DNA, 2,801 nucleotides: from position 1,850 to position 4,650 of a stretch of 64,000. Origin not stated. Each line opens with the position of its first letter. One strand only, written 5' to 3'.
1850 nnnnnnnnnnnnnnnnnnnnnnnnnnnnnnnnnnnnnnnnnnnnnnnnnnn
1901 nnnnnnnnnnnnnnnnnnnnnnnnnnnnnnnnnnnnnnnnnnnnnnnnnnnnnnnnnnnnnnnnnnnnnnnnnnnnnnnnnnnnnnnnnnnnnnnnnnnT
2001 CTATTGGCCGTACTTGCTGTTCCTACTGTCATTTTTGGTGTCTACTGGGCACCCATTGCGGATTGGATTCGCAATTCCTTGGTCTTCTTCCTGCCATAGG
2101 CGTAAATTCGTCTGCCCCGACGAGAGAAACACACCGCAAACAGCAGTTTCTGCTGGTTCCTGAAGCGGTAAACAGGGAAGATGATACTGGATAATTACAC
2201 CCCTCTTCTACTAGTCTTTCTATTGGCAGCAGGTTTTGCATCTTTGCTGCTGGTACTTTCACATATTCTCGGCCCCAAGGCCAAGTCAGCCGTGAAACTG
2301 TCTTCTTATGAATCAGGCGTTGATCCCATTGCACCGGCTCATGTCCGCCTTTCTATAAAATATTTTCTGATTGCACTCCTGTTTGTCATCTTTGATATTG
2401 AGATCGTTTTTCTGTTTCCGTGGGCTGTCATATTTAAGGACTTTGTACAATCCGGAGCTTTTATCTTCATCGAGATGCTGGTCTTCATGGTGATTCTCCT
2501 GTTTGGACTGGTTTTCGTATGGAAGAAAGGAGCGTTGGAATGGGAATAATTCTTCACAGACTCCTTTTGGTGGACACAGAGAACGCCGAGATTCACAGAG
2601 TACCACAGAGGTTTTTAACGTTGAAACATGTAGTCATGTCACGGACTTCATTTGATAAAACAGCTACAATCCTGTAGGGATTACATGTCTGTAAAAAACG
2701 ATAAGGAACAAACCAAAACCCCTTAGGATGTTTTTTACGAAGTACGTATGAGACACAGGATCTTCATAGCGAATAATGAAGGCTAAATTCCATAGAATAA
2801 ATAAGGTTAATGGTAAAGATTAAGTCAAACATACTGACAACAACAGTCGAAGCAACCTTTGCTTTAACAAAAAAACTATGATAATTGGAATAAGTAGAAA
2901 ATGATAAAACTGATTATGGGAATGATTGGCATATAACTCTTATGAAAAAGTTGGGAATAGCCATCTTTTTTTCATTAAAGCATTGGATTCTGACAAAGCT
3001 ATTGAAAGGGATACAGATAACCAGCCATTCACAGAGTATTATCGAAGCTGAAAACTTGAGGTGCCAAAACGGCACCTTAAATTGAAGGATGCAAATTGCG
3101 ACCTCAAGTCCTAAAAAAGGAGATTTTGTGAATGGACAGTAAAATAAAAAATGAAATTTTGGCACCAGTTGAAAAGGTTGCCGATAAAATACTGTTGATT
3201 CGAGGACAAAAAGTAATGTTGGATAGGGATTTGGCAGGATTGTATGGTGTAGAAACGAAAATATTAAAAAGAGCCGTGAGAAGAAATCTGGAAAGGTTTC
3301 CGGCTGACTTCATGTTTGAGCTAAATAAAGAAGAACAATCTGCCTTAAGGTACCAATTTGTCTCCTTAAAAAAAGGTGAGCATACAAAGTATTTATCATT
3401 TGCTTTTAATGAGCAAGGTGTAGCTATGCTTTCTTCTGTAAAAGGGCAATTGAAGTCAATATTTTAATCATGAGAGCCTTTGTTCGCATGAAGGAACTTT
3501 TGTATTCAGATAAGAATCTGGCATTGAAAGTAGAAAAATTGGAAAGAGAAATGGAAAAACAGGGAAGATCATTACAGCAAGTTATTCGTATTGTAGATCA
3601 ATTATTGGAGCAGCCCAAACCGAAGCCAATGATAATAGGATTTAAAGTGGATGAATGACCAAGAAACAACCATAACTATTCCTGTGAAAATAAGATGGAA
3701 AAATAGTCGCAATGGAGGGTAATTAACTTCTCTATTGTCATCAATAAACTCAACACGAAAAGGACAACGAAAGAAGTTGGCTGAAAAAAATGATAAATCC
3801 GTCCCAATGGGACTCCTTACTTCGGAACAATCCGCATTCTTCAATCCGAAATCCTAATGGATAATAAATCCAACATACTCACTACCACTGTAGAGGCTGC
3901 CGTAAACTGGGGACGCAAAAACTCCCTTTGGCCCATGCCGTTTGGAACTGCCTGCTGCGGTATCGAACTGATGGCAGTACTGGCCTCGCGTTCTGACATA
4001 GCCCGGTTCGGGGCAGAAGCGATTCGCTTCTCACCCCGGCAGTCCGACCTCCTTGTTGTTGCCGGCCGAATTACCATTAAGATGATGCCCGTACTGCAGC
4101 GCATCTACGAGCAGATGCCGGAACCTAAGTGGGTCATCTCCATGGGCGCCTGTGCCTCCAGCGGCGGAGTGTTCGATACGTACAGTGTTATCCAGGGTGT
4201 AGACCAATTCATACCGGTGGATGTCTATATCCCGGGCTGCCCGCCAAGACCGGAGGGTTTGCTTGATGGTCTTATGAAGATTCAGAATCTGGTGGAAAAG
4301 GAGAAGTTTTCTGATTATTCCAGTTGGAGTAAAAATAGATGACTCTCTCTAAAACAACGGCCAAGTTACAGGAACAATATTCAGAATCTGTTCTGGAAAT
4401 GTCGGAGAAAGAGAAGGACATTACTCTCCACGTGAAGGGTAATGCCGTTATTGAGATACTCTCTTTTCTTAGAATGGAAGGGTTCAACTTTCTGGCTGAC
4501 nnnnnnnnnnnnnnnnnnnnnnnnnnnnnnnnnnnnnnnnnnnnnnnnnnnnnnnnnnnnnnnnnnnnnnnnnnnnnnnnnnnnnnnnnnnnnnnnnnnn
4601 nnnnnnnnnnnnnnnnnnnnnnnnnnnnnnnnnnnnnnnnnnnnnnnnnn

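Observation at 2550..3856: A 1.3-kb insert splits nuoA from nuoB and carries a synonymously diverged copy of the nuoB 5' end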

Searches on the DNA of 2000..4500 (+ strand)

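Call 5: search_rna_families(source=window, start=2000, end=4500, threshold=evalue, max_evalue=1)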
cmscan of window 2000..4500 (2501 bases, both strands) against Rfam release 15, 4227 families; matches with E-value up to 1: 1.
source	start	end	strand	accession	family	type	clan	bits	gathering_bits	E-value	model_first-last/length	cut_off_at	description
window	2894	2995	+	RF01505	Afu_264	Gene; snRNA; snoRNA; CD-box;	-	20.1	40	0.74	1-103/103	no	A. fumigatus snoRNA Afu_264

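Call 48: search_dna_similar(query=window:2550-3856:+, collection=phages, mode=distant, max_rows=10)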
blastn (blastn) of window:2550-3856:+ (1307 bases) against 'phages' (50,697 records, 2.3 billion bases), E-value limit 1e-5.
Records with a match: 1; places in all: 1; records where one place covers at least 80% of the query: 0.
Best place of each record, by identity: 60-80% 1.
By first word of the organism name: Bacteriophage 1.
By host as written in the record: - 1.
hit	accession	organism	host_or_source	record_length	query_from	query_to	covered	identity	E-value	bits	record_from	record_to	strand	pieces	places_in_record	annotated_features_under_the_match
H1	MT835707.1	Bacteriophage sp.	human fecal samples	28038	661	821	12%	69.9%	1e-7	64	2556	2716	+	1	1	record has no annotation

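Call 49: search_dna_similar(query=window:2550-3856:+, collection=plasmids, mode=distant, max_rows=10)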
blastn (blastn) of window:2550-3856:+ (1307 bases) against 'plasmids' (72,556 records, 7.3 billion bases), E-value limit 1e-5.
Records with a match: 1; places in all: 1; records where one place covers at least 80% of the query: 0.
Best place of each record, by identity: 60-80% 1.
By first word of the organism name: Bacteroides 1.
By predicted mobility (MOB-suite, as given by PLSDB): non-mobilizable 1.
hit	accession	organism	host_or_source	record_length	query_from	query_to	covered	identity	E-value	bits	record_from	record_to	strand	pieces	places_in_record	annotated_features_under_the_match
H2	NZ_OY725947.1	Bacteroides finegoldii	-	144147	649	773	10%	72.0%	3e-8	69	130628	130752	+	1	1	ORF6N domain-containing protein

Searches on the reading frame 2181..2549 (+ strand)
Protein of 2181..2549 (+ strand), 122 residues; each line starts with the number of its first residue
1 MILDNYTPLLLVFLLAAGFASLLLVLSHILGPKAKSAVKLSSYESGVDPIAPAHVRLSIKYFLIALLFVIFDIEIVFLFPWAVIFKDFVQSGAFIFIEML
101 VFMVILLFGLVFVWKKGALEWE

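Call 9: search_protein_families(library=pfam, proteins=[window:2181-2549:+], max_evalue=1)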
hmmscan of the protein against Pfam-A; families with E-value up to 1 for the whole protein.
window:2181-2549:+ (122 aa): 1 family
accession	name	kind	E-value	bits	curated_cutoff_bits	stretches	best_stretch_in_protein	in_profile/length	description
PF00507.24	Oxidored_q4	-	7.2e-35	119.6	23.3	1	22-121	3-99/99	NADH-ubiquinone/plastoquinone oxidoreductase, chain 3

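Call 15: find_encoding_contigs(protein=window:2181-2549:+, flank=6000, max_places=10)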
Protein window:2181-2549:+ (122 aa): 2 contigs read that carry it; 2 places shown.
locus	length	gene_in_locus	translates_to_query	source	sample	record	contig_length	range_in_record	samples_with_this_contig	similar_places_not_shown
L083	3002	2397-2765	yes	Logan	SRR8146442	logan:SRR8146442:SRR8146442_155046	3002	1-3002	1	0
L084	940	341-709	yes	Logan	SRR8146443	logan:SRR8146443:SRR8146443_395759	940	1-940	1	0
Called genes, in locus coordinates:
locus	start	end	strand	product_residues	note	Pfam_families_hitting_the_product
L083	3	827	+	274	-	?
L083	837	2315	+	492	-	PF00361:Proton_antipo_M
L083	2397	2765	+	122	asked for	PF00507:Oxidored_q4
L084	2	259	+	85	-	?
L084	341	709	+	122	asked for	PF00507:Oxidored_q4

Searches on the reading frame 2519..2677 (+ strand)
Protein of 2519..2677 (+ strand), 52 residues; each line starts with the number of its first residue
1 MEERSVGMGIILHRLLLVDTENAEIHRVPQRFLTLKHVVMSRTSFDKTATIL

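Call 9: search_protein_families(library=pfam, proteins=[window:2519-2677:+], max_evalue=1)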
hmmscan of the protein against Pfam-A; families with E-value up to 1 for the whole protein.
window:2519-2677:+ (52 aa): 0 families

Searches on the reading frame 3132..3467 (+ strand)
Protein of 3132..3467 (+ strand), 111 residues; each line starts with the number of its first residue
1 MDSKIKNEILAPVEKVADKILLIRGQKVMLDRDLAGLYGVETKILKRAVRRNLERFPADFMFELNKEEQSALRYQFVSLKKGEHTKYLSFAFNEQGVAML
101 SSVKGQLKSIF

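Call 9: search_protein_families(library=pfam, proteins=[window:3132-3467:+], max_evalue=1)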
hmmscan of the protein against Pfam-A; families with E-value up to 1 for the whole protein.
window:3132-3467:+ (111 aa): 1 family
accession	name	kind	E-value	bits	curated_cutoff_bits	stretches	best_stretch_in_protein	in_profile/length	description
PF10543.14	ORF6N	-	1.5e-31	109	27.8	1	19-103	2-86/86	ORF6N domain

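Call 16: find_encoding_contigs(protein=window:3132-3467:+, flank=6000, max_places=10)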
Protein window:3132-3467:+ (111 aa): no gene with exactly this product is on record in the collection.

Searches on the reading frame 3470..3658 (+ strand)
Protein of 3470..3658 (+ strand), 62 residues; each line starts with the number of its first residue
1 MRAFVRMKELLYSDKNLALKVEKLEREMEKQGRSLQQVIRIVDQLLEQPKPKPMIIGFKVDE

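Call 9: search_protein_families(library=pfam, proteins=[window:3470-3658:+], max_evalue=1)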
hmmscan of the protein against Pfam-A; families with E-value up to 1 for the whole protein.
window:3470-3658:+ (62 aa): 1 family
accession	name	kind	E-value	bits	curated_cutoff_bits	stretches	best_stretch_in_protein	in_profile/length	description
PF16848.10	SoDot-IcmSS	-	0.034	14.6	25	1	8-55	20-66/178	Substrate of the Dot/Icm secretion system, putative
